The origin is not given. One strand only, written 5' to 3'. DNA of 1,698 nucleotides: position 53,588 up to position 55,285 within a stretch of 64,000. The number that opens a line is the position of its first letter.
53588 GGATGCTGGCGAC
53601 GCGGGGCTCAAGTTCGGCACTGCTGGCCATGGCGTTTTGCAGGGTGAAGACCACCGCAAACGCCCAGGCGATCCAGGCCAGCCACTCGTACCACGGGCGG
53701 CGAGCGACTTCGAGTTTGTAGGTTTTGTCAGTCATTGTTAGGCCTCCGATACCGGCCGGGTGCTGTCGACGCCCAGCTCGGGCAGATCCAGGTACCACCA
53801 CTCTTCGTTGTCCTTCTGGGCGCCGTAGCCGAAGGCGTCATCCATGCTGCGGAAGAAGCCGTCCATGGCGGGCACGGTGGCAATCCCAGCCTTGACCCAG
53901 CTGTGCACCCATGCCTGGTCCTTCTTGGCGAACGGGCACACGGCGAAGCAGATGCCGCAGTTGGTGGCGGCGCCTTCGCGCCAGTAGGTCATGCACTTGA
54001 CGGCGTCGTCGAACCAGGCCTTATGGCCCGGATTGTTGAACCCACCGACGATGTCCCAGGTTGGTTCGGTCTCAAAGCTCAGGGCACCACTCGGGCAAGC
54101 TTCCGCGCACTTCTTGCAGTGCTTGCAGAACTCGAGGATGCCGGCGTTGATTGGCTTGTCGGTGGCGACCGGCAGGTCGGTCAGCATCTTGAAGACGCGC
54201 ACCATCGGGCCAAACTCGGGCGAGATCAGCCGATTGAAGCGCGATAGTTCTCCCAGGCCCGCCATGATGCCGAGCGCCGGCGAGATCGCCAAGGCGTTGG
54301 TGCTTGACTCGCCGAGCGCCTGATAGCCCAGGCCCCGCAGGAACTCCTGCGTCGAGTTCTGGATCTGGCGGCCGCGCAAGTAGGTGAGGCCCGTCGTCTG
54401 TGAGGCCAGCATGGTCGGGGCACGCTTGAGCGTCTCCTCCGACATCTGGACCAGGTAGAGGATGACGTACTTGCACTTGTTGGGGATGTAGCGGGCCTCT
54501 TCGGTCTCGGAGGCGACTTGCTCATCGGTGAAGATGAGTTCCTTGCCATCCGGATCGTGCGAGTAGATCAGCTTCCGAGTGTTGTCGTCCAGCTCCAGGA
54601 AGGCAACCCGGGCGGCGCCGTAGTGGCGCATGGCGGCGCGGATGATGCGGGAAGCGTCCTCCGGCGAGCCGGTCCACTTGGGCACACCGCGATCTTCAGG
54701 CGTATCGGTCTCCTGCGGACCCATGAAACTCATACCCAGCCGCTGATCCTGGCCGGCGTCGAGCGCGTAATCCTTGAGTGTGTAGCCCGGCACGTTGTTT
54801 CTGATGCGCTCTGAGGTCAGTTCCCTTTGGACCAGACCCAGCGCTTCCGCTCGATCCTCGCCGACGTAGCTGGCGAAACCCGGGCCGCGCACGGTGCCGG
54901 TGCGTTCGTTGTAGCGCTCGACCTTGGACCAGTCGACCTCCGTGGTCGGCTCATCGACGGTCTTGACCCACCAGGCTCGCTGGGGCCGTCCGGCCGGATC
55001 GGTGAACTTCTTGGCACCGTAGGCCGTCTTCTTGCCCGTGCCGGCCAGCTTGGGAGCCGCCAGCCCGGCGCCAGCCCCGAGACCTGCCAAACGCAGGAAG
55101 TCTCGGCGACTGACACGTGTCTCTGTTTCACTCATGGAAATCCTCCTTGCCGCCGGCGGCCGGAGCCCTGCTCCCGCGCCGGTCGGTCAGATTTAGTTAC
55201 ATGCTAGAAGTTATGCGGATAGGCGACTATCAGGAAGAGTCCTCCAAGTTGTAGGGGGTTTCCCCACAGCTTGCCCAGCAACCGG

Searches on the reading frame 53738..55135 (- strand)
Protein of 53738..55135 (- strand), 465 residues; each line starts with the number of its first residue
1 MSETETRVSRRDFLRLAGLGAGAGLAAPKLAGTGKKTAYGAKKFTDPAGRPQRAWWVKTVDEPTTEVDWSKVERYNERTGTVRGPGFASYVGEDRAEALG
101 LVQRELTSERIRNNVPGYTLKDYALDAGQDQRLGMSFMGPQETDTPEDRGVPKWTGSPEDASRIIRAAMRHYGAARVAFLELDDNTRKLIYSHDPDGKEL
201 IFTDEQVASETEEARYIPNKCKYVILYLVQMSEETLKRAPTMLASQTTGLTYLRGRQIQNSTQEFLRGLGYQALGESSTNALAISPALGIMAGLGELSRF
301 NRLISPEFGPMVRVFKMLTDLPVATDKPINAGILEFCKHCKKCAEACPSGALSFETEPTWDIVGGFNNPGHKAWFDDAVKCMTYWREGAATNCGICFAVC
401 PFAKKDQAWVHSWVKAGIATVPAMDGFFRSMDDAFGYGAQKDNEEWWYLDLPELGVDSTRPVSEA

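Call 3: search_protein_families(library=pfam, proteins=[window:53738-55135:-])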
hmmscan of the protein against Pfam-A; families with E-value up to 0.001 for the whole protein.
window:53738-55135:- (465 aa): 10 families
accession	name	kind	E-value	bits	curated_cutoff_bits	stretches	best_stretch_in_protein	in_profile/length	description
PF13486.11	Dehalogenase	-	8.8e-40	137.2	24.3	2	136-323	100-306/306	Reductive dehalogenase subunit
PF13484.11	Fer4_16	-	1.3e-09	39.1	30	1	337-402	2-65/66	4Fe-4S double cluster binding domain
PF12838.12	Fer4_7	-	8.7e-08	33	27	1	337-402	2-50/52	4Fe-4S dicluster domain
PF12837.12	Fer4_6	-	1.1e-06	28.8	25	0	337-352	9-24/24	4Fe-4S binding domain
PF00037.32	Fer4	-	1.2e-06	28.5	21.1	1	335-352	6-23/24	4Fe-4S binding domain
PF13183.11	Fer4_8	-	7.9e-06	26.8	27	0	333-350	50-67/68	4Fe-4S dicluster domain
PF13534.11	Fer4_17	-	0.00016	22.6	22.2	0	336-359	1-23/61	4Fe-4S dicluster domain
PF13237.11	Fer4_10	-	0.00028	21.2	25.5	0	335-352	7-26/53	4Fe-4S dicluster domain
PF12797.12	Fer4_2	-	0.00045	20.4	24.5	0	334-349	7-22/22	4Fe-4S binding domain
PF13187.11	Fer4_9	-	0.00091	19.7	27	0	335-351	35-51/52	4Fe-4S dicluster domain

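Call 4: search_protein_families(library=ncbifam, proteins=[window:53738-55135:-])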
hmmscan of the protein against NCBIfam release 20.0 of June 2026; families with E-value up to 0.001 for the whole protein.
window:53738-55135:- (465 aa): 2 families
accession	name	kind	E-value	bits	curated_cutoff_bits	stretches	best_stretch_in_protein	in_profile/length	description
TIGR02486.1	RDH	subfamily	9.4e-86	288.5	160.35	1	153-438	1-314/314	reductive dehalogenase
TIGR00276.1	TIGR00276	equivalog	6.7e-09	35.2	200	1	285-353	133-197/337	tRNA epoxyqueuosine(34) reductase QueG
